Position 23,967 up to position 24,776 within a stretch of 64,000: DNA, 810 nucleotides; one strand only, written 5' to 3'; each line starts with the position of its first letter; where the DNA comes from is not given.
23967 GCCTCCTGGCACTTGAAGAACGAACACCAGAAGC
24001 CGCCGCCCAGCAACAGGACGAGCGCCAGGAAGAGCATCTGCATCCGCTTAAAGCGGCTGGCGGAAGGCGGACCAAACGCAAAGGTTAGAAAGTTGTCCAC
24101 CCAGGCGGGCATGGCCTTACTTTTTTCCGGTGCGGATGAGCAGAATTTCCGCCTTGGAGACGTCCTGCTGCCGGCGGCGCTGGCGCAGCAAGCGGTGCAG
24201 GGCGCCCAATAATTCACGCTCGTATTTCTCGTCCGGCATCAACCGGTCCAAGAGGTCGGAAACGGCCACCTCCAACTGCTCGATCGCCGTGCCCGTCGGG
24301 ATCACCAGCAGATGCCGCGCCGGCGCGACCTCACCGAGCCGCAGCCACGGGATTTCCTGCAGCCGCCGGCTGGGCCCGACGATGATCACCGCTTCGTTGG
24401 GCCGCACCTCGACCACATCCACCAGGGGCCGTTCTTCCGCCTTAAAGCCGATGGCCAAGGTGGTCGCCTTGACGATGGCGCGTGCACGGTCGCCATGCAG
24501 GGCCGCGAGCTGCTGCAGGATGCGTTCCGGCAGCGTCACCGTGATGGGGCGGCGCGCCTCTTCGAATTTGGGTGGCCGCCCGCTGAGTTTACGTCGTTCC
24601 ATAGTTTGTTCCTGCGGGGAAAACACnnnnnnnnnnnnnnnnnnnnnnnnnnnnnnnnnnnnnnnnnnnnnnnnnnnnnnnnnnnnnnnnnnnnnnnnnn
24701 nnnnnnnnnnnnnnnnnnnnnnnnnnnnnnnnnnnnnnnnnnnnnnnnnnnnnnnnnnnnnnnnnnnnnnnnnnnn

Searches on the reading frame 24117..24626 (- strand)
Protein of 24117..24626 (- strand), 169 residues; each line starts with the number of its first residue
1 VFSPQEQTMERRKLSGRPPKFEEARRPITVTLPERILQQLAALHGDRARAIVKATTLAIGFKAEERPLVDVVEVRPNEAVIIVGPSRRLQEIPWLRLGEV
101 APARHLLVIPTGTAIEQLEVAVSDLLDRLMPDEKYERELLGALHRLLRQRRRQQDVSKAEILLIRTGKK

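Call 6: search_protein_families(library=pfam, proteins=[window:24117-24626:-], max_evalue=0.1)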
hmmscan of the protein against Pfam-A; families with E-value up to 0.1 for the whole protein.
window:24117-24626:- (169 aa): 0 families

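Call 7: find_homologous_proteins(query=window:24117-24626:-)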
Query window:24117-24626:- (169 aa): 712 proteins with E <= 0.001 among 953 candidates; the best 120 are listed.
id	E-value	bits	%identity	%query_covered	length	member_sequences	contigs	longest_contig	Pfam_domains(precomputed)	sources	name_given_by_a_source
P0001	2.2e-86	305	93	95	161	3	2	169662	-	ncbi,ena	-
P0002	5.7e-85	301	91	95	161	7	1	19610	-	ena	-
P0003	5.8e-83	294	90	95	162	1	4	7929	-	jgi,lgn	-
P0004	7.1e-83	294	91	95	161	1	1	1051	-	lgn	-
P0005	5.4e-82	291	91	95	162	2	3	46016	-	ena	-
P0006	3.2e-80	285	88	95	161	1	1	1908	-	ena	-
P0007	1.0e-79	284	87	95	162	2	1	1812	-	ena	-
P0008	1.1e-79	284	88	95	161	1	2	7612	-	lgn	-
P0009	1.9e-79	283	86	95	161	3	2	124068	-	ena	-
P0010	3.6e-79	282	87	95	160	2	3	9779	-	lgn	-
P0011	3.6e-78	279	84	95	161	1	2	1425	-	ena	-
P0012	5.1e-78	278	86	95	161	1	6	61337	-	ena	-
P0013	1.3e-77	277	84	95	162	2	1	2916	-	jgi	jgi:hypothetical protein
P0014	1.5e-75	270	83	95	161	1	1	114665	-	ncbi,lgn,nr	ncbi:MAG: hypothetical protein EPN23_05590 [Verrucomicrobia bacterium]|nr:MAG: hypothetical protein 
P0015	1.9e-74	267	81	95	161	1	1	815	-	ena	-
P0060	4.9e-53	197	64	90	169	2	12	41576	-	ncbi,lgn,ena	-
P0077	2.1e-46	176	58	91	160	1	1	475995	-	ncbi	-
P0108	3.5e-43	165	55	93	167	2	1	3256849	-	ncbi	ncbi:MAG: hypothetical protein U0136_10865 [Bdellovibrionota bacterium]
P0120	1.3e-42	163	51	95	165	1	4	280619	-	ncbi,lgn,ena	-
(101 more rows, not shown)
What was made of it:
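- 712 hits (call 7).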

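Call 8: search_protein_families(library=ncbifam, proteins=[window:24117-24626:-], max_evalue=1)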
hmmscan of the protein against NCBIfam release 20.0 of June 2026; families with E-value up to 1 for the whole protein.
window:24117-24626:- (169 aa): 0 families

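Call 9: search_solved_structures(query=window:24117-24626:-, max_evalue=10)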
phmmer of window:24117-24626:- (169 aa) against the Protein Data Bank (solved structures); distinct sequences matched with E-value up to 10: 0.

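Call 14: search_solved_structures(query=A1, max_evalue=10, show_alignments=3)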
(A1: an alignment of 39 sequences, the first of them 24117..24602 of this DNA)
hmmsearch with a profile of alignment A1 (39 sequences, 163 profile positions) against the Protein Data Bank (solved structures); distinct sequences matched with E-value up to 10: 1.
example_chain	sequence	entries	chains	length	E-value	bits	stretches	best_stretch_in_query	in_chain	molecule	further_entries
6v39_E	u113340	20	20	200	1.5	11.5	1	28-82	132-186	50S ribosomal protein L4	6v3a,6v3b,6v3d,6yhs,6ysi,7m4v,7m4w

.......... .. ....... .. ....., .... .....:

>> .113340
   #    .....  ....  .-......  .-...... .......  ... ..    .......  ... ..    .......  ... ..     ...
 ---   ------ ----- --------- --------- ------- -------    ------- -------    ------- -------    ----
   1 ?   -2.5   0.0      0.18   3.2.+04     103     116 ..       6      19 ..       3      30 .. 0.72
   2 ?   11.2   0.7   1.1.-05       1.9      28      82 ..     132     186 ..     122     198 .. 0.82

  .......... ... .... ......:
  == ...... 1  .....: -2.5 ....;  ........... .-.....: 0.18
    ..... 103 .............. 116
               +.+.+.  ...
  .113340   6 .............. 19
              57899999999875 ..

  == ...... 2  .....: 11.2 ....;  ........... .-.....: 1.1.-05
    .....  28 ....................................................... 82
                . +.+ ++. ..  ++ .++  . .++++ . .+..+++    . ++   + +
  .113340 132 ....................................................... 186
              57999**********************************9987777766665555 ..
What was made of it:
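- Tried and rejected: PDB sequence searches with the single protein and with the full profile found nothing (calls 9, 14).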

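Call 17: find_encoding_contigs(protein=P0001, flank=10000, max_places=2)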
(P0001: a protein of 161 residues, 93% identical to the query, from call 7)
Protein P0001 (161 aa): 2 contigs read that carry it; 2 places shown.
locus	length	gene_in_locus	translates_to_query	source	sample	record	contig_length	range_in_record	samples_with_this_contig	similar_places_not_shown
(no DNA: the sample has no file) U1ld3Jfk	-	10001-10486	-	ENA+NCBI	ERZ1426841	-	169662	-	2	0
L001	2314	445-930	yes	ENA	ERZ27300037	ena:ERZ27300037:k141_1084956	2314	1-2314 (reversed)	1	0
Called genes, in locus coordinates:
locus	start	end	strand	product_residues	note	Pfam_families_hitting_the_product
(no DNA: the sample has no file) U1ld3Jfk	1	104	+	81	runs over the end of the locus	PF01053:Cys_Met_Meta_PP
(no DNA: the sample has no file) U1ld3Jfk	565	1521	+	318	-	PF00291:PALP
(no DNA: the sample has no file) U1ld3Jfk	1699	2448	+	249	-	PF00899:ThiF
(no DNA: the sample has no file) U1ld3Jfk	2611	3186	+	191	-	PF14237:GYF_2, PF17319:DUF5362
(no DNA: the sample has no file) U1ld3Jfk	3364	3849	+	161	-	-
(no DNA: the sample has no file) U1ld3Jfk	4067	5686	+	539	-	-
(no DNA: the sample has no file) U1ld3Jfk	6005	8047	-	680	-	-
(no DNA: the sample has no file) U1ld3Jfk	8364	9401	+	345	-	PF01073:3Beta_HSD, PF01370:Epimerase, PF02719:Polysacc_synt_2, PF04321:RmlD_sub_bind, PF13460:NAD_binding_10, PF16363:GDP_Man_Dehyd, PF07993:NAD_binding_4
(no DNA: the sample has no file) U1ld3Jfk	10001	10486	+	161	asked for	-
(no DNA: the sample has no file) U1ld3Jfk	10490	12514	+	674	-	PF07691:PA14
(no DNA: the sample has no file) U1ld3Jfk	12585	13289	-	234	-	PF00657:Lipase_GDSL (faint), PF13472:Lipase_GDSL_2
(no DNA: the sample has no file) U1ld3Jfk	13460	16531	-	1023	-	PF13231:PMT_2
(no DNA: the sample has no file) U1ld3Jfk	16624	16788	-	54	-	PF19451:DUF5989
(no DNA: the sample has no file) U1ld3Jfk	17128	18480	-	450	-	PF13472:Lipase_GDSL_2 (faint)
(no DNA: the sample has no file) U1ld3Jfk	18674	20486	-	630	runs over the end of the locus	PF09852:DUF2079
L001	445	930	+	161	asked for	-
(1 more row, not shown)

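Call 18: find_encoding_contigs(protein=P0060, flank=10000, max_places=3)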
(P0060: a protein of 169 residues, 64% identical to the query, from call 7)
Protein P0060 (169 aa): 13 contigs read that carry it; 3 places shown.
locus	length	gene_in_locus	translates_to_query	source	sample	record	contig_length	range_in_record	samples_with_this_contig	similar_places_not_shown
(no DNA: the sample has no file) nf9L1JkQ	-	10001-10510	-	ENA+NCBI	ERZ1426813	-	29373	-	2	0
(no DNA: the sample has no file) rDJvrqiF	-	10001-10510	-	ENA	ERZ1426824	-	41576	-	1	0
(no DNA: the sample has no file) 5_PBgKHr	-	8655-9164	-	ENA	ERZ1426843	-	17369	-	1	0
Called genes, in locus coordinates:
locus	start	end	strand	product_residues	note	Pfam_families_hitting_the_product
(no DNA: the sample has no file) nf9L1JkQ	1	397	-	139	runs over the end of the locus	PF00383:dCMP_cyt_deam_1, PF08211:dCMP_cyt_deam_2, PF26947:CDL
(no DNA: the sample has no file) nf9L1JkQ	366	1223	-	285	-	PF01048:PNP_UDP_1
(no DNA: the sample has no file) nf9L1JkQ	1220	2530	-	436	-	PF02885:Glycos_trans_3N, PF00591:Glycos_transf_3, PF07831:PYNP_C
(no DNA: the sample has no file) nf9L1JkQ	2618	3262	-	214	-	PF12773:DZR, PF13240:Zn_Ribbon_1 (weak), PF13248:Zn_ribbon_3 (weak), PF13240:Zn_Ribbon_1 (weak)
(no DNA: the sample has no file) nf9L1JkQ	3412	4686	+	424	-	PF00657:Lipase_GDSL (weak), PF13472:Lipase_GDSL_2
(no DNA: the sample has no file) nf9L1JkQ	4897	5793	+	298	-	PF02574:S-methyl_trans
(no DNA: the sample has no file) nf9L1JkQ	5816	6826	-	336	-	PF05496:RuvB_N, PF01078:Mg_chelatase (faint), PF13191:AAA_16 (faint), PF00004:AAA, PF07728:AAA_5 (faint), PF17864:AAA_lid_4, PF05491:WHD_RuvB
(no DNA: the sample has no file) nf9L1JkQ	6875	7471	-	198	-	PF01330:RuvA_N, PF00633:HHH (faint), PF21176:RecR_HhH (faint), PF02371:Transposase_20 (faint), PF14520:HHH_5, PF07499:RuvA_C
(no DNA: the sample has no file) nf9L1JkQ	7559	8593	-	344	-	PF03783:CsgG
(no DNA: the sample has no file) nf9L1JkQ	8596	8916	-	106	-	-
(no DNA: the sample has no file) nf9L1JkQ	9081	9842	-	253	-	-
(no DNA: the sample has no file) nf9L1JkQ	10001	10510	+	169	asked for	-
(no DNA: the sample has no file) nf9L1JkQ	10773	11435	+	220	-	PF00657:Lipase_GDSL (faint), PF13472:Lipase_GDSL_2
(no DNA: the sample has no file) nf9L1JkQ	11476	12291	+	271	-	-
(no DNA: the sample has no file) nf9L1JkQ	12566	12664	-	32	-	-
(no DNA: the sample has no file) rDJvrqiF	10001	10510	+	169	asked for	-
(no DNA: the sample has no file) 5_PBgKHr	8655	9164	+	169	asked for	-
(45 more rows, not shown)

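Call 19: predict_structure(alignment_id=A1)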
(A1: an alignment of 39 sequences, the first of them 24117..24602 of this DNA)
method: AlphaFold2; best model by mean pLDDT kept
length: 161 residues; sequences in the alignment: 39
mean_pLDDT: 68.1   pTM: 0.60
mean pLDDT of the five models: 68.1, 63.9, 63.0, 62.7, 62.0
residues with pLDDT >= 90: 28; 70-90: 50; 50-70: 50; < 50: 33
segments of 3 or more residues with pLDDT < 50: 1-3, 5-9, 14-22, 149-161
pLDDT, mean of each block of 10 residues (from residue 1): 46 44 54 54 59 60 70 84 86 77 76 93 91 90 66 43 34
secondary structure, 60 per line:
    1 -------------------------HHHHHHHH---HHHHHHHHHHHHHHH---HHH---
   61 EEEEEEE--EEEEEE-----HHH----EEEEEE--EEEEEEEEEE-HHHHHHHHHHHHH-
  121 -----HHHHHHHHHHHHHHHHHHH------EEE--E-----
elements in order: H26-33 H37-51 E61-67 E70-75 E88-93 E96-105 H107-119 H126-144 E151-153

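Call 21: search_protein_representatives(alignment_id=A1)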
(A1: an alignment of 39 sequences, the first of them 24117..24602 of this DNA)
Query: 39 sequences, 163 profile positions. Proteins with E-value up to 0.001 (for the whole library): 561; up to 1e-10: 365; up to 1e-30: 131. The best 150 are listed.
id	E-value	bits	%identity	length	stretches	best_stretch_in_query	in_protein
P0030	1.8e-71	255.3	-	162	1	1-161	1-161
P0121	2.0e-59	216.1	-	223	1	2-160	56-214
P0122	2.1e-59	216.0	-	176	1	4-160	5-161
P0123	3.5e-59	215.3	-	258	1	3-160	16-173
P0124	3.5e-58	212.0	-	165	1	5-160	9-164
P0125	9.0e-58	210.7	-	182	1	3-160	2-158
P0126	7.2e-57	207.8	-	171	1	5-159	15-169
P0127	1.5e-56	206.7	-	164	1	4-158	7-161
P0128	2.6e-56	205.9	-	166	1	4-159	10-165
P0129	1.0e-55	204.0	-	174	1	3-161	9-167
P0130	2.1e-55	203.0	-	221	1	5-159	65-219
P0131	2.3e-55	202.8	-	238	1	2-160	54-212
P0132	3.0e-55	202.5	-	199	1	2-160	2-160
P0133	4.3e-55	202.0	-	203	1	4-160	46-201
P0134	8.2e-54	197.8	-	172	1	4-160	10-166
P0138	1.7e-50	187.0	-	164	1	3-159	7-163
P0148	3.8e-48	179.4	-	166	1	3-158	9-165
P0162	3.0e-46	173.2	-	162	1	2-158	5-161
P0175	4.0e-44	166.3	-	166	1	4-158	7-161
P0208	2.7e-39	150.6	-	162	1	4-158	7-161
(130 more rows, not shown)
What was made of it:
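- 561 clusters at 50% identity, all about 140-260 aa with one architecture (call 21).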

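Call 25: find_encoding_contigs(protein=P0108, flank=10000, max_places=1)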
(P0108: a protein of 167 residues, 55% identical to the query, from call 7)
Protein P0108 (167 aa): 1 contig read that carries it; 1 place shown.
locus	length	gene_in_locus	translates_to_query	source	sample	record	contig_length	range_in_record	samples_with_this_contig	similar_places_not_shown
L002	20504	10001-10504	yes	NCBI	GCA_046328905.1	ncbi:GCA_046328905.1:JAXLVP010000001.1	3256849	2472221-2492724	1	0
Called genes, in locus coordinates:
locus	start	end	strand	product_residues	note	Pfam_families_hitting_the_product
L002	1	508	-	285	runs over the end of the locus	PF01063:Aminotran_4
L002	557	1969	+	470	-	-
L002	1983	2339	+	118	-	PF14384:BrnA_antitoxin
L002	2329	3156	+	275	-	PF00075:RNase_H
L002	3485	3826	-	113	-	-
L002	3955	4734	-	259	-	-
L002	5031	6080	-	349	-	PF01266:DAO (weak)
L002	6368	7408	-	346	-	PF08240:ADH_N, PF00107:ADH_zinc_N, PF13602:ADH_zinc_N_2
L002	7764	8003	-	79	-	-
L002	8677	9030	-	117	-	PF01740:STAS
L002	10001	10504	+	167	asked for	-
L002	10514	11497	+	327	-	PF00389:2-Hacid_dh, PF02826:2-Hacid_dh_C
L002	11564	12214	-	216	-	PF07617:DUF1579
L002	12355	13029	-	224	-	PF03942:DTW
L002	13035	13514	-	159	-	PF04525:LOR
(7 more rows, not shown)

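Call 26: find_encoding_contigs(protein=P0014, flank=10000, max_places=1)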
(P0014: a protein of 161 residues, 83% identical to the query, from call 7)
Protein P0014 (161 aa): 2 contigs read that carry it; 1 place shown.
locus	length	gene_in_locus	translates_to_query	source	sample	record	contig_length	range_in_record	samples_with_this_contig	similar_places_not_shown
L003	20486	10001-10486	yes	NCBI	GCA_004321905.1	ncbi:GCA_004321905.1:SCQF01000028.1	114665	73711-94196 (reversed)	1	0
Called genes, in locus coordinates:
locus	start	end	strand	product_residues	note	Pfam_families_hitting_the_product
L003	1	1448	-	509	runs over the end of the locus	PF04349:MdoG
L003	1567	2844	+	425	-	PF02321:OEP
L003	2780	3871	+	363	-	PF25919:BSH_CusB (faint), PF25917:BSH_RND, PF25973:BSH_CzcB, PF25984:BSH_YknX (weak), PF25990:Beta-barrel_YknX (weak), PF26002:Beta-barrel_AprE (faint)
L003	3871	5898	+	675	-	PF00005:ABC_tran, PF13304:AAA_21 (faint), PF12704:MacB_PCD, PF02687:FtsX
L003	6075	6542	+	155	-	-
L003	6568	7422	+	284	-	PF00535:Glycos_transf_2, PF13641:Glyco_tranf_2_3 (faint)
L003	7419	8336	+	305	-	-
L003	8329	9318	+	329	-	PF01370:Epimerase, PF16363:GDP_Man_Dehyd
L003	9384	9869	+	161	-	-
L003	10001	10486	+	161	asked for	-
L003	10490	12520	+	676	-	PF07691:PA14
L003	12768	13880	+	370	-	-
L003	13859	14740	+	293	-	PF07691:PA14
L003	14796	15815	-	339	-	PF00226:DnaJ, PF01556:DnaJ_C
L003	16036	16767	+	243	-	PF01487:DHquinase_I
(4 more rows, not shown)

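Call 27: find_encoding_contigs(protein=P0077, flank=8000, max_places=1)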
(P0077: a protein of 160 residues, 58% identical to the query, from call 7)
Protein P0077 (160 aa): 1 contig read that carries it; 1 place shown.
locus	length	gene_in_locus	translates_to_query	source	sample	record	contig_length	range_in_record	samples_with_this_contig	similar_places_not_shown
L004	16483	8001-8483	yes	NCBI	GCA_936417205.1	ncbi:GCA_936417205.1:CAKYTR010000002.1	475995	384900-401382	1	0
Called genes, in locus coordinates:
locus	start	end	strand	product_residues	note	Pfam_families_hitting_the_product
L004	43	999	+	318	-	PF21948:LplA-B_cat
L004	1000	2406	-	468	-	PF01134:GIDA (weak), PF03486:HI0933_like (faint), PF07992:Pyr_redox_2, PF12831:FAD_oxidored (weak), PF13450:NAD_binding_8 (faint), PF13738:Pyr_redox_3 (faint), PF00070:Pyr_redox, PF02852:Pyr_redox_dim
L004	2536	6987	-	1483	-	-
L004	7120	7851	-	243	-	PF00702:Hydrolase, PF13419:HAD_2, PF13242:Hydrolase_like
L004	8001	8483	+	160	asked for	-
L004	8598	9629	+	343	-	PF13353:Fer4_12 (weak), PF04055:Radical_SAM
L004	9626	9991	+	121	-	-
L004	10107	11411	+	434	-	PF00657:Lipase_GDSL (weak), PF13472:Lipase_GDSL_2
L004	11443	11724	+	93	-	-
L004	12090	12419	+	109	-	-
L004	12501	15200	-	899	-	PF00330:Aconitase, PF00694:Aconitase_C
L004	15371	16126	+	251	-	PF13557:Phenol_MetA_deg (weak)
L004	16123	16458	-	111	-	-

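Call 28: find_encoding_contigs(protein=P0120, flank=8000, max_places=1)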
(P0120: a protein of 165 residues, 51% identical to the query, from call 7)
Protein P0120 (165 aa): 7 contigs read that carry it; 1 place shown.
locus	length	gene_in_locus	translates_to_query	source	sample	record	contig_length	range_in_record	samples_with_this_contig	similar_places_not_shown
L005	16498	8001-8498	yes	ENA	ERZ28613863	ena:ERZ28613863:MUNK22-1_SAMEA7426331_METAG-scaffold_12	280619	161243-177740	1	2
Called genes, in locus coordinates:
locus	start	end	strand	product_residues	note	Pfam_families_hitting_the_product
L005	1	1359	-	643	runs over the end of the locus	-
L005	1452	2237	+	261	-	PF00535:Glycos_transf_2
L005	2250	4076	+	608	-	PF02543:Carbam_trans_N, PF16861:Carbam_trans_C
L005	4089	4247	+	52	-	PF19451:DUF5989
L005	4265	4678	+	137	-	PF19588:SxtJ (weak)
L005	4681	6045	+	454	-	PF00657:Lipase_GDSL (faint), PF13472:Lipase_GDSL_2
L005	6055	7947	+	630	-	PF13231:PMT_2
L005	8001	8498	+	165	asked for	-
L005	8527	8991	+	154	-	PF05523:FdtA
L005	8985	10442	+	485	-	PF03559:Hexose_dehydrat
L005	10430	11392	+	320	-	PF01408:GFO_IDH_MocA, PF22725:GFO_IDH_MocA_C3, PF02894:GFO_IDH_MocA_C (weak)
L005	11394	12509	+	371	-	PF01041:DegT_DnrJ_EryC1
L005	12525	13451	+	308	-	PF00535:Glycos_transf_2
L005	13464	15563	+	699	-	PF02366:PMT (faint), PF13231:PMT_2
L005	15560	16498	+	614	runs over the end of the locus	PF09852:DUF2079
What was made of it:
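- On Type II antitoxin (RHH class): Contexts were inspected in calls 17, 18 and 25-28.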

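Call 29: find_related_loci(query=A1, collection=genome_contigs, flank=10000)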
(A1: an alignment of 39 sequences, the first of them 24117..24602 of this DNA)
Query A1 (161 aa) in genome_contigs; peptide patterns used: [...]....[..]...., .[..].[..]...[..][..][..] (x = any residue, [..] = any of these).
183 stretches matched a pattern; 120 encode a relative of the query (tblastn E <= 1e-3); the best 80 are kept; 78 distinct loci.
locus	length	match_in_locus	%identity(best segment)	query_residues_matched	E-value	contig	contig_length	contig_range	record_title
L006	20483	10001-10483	93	1-161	8e-84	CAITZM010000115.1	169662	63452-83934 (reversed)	MAG: uncultured Lentisphaerae bacterium isolate LJ_bin-4696 genome assembly, contig: bin-4696:115/191, whole genome shot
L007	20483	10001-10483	83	1-161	2e-82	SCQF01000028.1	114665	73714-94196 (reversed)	MAG: Verrucomicrobia bacterium isolate DP16D_bin.41 DP16D_bin.41-40755, whole genome shotgun sequence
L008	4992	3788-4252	81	3-157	1e-72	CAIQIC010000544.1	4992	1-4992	MAG: uncultured Lentisphaerae bacterium isolate AlinenSedimentsCore2_bin-2051 genome assembly, contig: bin-2051:544/573,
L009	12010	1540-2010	68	1-157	8e-64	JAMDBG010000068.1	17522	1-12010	MAG: Deltaproteobacteria bacterium isolate FK_Sedi_B_Bin.221 NODE_11794_length_17522_cov_2.01725, whole genome shotgun s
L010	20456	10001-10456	64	8-159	7e-58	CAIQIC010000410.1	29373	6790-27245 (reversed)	MAG: uncultured Lentisphaerae bacterium isolate AlinenSedimentsCore2_bin-2051 genome assembly, contig: bin-2051:410/573,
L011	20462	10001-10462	64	8-160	2e-57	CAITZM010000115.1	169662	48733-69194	MAG: uncultured Lentisphaerae bacterium isolate LJ_bin-4696 genome assembly, contig: bin-4696:115/191, whole genome shot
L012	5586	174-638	65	3-157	6e-53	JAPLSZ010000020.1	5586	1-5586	MAG: Kiritimatiellaeota bacterium isolate LacPavin_0419_WC90_MAG_64_8 LacPavin_0419_WC90_scaffold_123405, whole genome s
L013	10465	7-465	58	8-160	3e-51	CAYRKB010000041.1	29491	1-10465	MAG TPA_asm: uncultured Victivallales bacterium isolate SRP272421_co1_463 genome assembly, contig: NODE_3504_length_2949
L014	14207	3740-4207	58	2-157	1e-50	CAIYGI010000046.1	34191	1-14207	uncultured bacterium isolate MJ-time_bin-3222 genome assembly, contig: bin-3222:046/347, whole genome shotgun sequence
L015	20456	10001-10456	55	8-159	2e-48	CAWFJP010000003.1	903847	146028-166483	MAG: uncultured delta proteobacterium isolate MFD02242.bin.2.64 genome assembly, contig: contig_13373, whole genome shot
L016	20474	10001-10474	55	4-161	3e-48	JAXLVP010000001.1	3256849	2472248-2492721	MAG: Bdellovibrionota bacterium isolate STL-BDEC1 C1.36.fa-1, whole genome shotgun sequence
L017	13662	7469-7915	55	8-156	2e-48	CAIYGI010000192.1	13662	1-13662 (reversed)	uncultured bacterium isolate MJ-time_bin-3222 genome assembly, contig: bin-3222:192/347, whole genome shotgun sequence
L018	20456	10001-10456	57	5-157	5e-47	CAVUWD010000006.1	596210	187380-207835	MAG: uncultured delta proteobacterium isolate MFD05674.bin.2.46 genome assembly, contig: contig_33044, whole genome shot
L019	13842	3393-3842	52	7-156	6e-47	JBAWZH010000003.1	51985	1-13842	MAG: bacterium isolate ELA110 MAG110_3, whole genome shotgun sequence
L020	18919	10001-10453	56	8-158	4e-46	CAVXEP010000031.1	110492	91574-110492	MAG: uncultured delta proteobacterium isolate MFD02360.bin.2.146 genome assembly, contig: contig_8555, whole genome shot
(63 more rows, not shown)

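Call 34: search_protein_families(library=pfam, alignment_id=A1, max_evalue=10)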
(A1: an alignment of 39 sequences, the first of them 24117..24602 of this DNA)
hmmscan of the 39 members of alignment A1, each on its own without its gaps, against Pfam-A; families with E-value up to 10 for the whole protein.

A. member 1, window:24117-24602:- (161 aa): 0 families

B. families by the number of members that match (of 39 scanned): 16 families
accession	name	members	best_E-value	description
PF00010.31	HLH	5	0.003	Helix-loop-helix DNA-binding domain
PF14258.12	DUF4350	5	0.014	Domain of unknown function (DUF4350)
PF18932.5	DUF5681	2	0.0026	Family of unknown function (DUF5681)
PF20437.3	LonC_helical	2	0.047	Lon-like LonC helical domain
PF05082.18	Rop-like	2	0.086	Rop-like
PF23046.1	tSH3-B_UBE2O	1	0.011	UBE2O, tandem tSH3-B domain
PF24075.1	DUF7367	1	0.019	Domain of unknown function (DUF7367)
PF03127.19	GAT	1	0.038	GAT domain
PF14601.11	TFX_C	1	0.049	DNA_binding protein, TFX, C-term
PF04716.19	ETC_C1_NDUFA5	1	0.077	ETC complex I subunit conserved region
PF01628.27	HrcA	1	0.078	HrcA protein C terminal domain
PF10796.14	Anti-adapt_IraP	1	0.09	Sigma-S stabilisation anti-adaptor protein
PF16548.10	FlgT_N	1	0.11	Flagellar assembly protein T, N-terminal domain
PF16067.10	DUF4809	1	0.14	Domain of unknown function (DUF4809)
PF13069.11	DUF3933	1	0.22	Protein of unknown function (DUF3933)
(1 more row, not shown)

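Call 41: search_protein_families(library=pfam, alignment_id=A3, max_evalue=0.00001)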
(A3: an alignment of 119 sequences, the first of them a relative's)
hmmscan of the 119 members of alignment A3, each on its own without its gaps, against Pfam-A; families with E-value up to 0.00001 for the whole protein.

A. member 1, L004:8571-9629:+ (352 aa): 1 family
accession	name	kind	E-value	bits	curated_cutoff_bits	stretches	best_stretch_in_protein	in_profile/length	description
PF04055.27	Radical_SAM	-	1.5e-11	45.2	29.5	1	87-197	2-108/166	Radical SAM superfamily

B. families by the number of members that match (of 119 scanned): 73 families (the first 25 are shown)
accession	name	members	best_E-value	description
PF13472.12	Lipase_GDSL_2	6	4.7e-17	GDSL-like Lipase/Acylhydrolase family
PF13649.12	Methyltransf_25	6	1.2e-15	Methyltransferase domain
PF13847.12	Methyltransf_31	4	1e-14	Methyltransferase domain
PF08241.18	Methyltransf_11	4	1.5e-14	Methyltransferase domain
PF04055.27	Radical_SAM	3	3e-26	Radical SAM superfamily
PF13489.12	Methyltransf_23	3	1.3e-18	Methyltransferase domain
PF07691.17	PA14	3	3.5e-15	PA14 domain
PF08242.18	Methyltransf_12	3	6.4e-13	Methyltransferase domain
PF00657.28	Lipase_GDSL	3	8.5e-07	GDSL-like Lipase/Acylhydrolase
PF07021.18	MetW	2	1.4e-74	Methionine biosynthesis protein MetW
PF00534.26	Glycos_transf_1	2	8e-35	Glycosyl transferases group 1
PF13692.12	Glyco_trans_1_4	2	3.8e-32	Glycosyl transferases group 1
PF05958.17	tRNA_U5-meth_tr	2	1.5e-22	tRNA (Uracil-5-)-methyltransferase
PF13579.12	Glyco_trans_4_4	2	3.7e-22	Glycosyl transferase 4-like domain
PF13439.12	Glyco_transf_4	2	4.3e-22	Glycosyltransferase Family 4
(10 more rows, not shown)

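Call 43: predict_structure(alignment_id=A2)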
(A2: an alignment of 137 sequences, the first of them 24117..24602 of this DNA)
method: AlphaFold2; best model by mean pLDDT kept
length: 161 residues; sequences in the alignment: 137
mean_pLDDT: 86.8   pTM: 0.68
mean pLDDT of the five models: 86.8, 84.2, 83.0, 82.3, 82.3
residues with pLDDT >= 90: 89; 70-90: 51; 50-70: 19; < 50: 2
segments of 3 or more residues with pLDDT < 50: none
pLDDT, mean of each block of 10 residues (from residue 1): 61 87 96 94 87 70 88 93 96 89 90 98 96 96 83 69 51
secondary structure, 60 per line:
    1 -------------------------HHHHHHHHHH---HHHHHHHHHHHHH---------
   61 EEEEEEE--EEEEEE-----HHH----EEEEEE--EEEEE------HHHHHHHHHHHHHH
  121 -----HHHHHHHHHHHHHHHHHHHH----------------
elements in order: H26-35 H39-51 E61-67 E70-75 E88-93 E96-100 H107-120 H126-145
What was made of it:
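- On Ribbon-helix-helix (MetJ/Arc) superfamily: The AlphaFold model shows residues 18-25 extended, then H26-35 and H39-51, at pLDDT 87-96 (call 43). The strand is unpaired in the model (call 43).
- Residues 11-50 score 87-96, with an extended segment followed by H26-35 and H39-51 (call 43).
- Tried and rejected: It was replaced by a 137-sequence model at pLDDT 86.8 (calls 19, 43).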
